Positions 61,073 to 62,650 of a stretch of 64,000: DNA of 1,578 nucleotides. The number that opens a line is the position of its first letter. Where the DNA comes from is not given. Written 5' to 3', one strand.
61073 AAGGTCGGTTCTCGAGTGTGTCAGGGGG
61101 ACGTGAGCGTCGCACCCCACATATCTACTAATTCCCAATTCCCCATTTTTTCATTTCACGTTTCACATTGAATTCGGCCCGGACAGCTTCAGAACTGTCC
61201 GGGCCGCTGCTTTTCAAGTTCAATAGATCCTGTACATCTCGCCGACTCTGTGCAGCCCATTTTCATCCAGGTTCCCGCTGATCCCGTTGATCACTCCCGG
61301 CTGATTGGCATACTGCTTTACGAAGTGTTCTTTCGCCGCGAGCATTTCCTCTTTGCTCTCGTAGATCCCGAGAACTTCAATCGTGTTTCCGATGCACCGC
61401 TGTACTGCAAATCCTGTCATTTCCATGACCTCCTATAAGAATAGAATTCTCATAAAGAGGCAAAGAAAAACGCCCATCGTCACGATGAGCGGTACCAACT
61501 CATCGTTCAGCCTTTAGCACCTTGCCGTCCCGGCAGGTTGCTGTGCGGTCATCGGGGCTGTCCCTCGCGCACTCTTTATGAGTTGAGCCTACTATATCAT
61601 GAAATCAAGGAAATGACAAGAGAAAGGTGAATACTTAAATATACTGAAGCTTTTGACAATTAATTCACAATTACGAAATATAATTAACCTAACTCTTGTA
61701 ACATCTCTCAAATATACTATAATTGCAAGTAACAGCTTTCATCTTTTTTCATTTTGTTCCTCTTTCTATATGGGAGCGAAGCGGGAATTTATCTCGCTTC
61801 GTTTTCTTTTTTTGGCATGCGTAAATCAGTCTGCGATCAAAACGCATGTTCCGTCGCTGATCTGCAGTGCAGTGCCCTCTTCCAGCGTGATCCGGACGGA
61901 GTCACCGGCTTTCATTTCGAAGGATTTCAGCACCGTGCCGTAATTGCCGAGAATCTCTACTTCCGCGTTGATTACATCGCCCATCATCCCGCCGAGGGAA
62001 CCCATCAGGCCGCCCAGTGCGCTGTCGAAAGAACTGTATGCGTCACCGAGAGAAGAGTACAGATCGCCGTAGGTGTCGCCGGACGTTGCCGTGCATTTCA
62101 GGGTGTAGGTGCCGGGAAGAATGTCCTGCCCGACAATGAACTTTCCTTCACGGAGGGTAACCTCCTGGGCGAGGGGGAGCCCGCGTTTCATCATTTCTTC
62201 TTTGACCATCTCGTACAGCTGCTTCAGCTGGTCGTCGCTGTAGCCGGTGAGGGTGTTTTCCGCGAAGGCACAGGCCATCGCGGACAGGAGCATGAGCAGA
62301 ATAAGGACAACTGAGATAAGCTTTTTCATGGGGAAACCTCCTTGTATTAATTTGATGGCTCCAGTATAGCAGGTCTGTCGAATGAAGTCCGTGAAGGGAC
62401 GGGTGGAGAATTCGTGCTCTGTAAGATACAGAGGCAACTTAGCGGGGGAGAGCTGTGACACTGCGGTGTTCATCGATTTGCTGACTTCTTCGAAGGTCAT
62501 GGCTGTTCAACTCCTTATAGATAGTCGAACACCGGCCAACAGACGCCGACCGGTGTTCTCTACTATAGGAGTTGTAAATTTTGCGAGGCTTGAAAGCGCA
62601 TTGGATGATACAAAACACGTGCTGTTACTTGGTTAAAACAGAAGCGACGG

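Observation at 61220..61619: P4-less SAM-I-type riboswitch with dual (termination plus SD-sequestration) control of an orphan 66-aa ORF inside the island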

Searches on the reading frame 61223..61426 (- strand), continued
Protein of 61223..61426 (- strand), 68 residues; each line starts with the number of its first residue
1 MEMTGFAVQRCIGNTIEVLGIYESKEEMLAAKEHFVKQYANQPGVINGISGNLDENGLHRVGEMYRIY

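Call 81: search_solved_structures(query=A2, max_evalue=10)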
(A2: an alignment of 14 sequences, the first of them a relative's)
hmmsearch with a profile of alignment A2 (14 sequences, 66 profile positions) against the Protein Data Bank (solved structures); distinct sequences matched with E-value up to 10: 4.
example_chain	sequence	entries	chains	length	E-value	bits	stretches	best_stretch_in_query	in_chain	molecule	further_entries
5fmg_G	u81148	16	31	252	0.016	18.4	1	40-66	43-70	PROTEASOME COMPONENT C8, PUTATIVE | 20S proteasome alpha-7 subunit | Proteasome subunit alpha type-3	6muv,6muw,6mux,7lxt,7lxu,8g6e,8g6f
7wq5_A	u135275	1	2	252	0.51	13.6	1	7-44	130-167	Ethylene-responsive transcription factor WRI1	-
4abm_A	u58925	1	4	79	1.7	11.9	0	25-47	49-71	CHARGED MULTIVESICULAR BODY PROTEIN 4B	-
9ka1_A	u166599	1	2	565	2.1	11.6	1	15-40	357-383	Bicyclogermacrene synthase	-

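Call 83: search_protein_families(library=pfam, alignment_id=A2, max_evalue=10)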
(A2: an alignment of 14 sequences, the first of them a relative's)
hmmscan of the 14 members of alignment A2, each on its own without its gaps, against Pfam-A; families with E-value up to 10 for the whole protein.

A. member 1, P0102 (69 aa): 1 family
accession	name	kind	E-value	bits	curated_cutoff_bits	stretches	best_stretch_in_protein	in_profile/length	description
PF24024.1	DUF7336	-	0.00085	19.6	25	1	9-28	10-29/60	Domain of unknown function (DUF7336)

B. families by the number of members that match (of 14 scanned): 7 families
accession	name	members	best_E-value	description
PF24024.1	DUF7336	3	0.00085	Domain of unknown function (DUF7336)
PF08971.16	GlgS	2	0.093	Glycogen synthesis protein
PF02912.23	Phe_tRNA-synt_N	1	0.061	Aminoacyl tRNA synthetase class II, N-terminal domain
PF06576.17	DUF1133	1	0.084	Protein of unknown function (DUF1133)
PF17872.7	AAA_lid_10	1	0.11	AAA lid domain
PF05036.18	SPOR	1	0.13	SPOR domain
PF15970.11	HicB-like_2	1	0.14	HicB_like antitoxin of bacterial toxin-antitoxin system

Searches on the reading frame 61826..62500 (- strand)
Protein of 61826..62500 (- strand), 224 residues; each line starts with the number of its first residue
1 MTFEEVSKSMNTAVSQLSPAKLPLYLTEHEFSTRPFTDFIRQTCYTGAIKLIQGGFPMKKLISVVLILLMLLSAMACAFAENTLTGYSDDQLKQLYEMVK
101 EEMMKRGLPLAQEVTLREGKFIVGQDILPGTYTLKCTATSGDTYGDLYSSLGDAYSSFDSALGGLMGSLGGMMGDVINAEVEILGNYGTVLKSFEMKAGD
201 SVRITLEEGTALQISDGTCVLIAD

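Call 5: search_protein_families(library=pfam, proteins=[window:61826-62500:-], max_evalue=0.01)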
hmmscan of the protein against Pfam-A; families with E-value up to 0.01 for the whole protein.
window:61826-62500:- (224 aa): 0 families

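Call 6: search_protein_families(library=phrogs, proteins=[window:61826-62500:-], max_evalue=0.1)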
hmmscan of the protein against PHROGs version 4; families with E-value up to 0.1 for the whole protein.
window:61826-62500:- (224 aa): 2 families
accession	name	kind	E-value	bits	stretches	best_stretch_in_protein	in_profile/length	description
phrog_14498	-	unknown function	0.0028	19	1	109-144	21-53/103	-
phrog_32160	-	unknown function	0.045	14.6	1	111-151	44-84/216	-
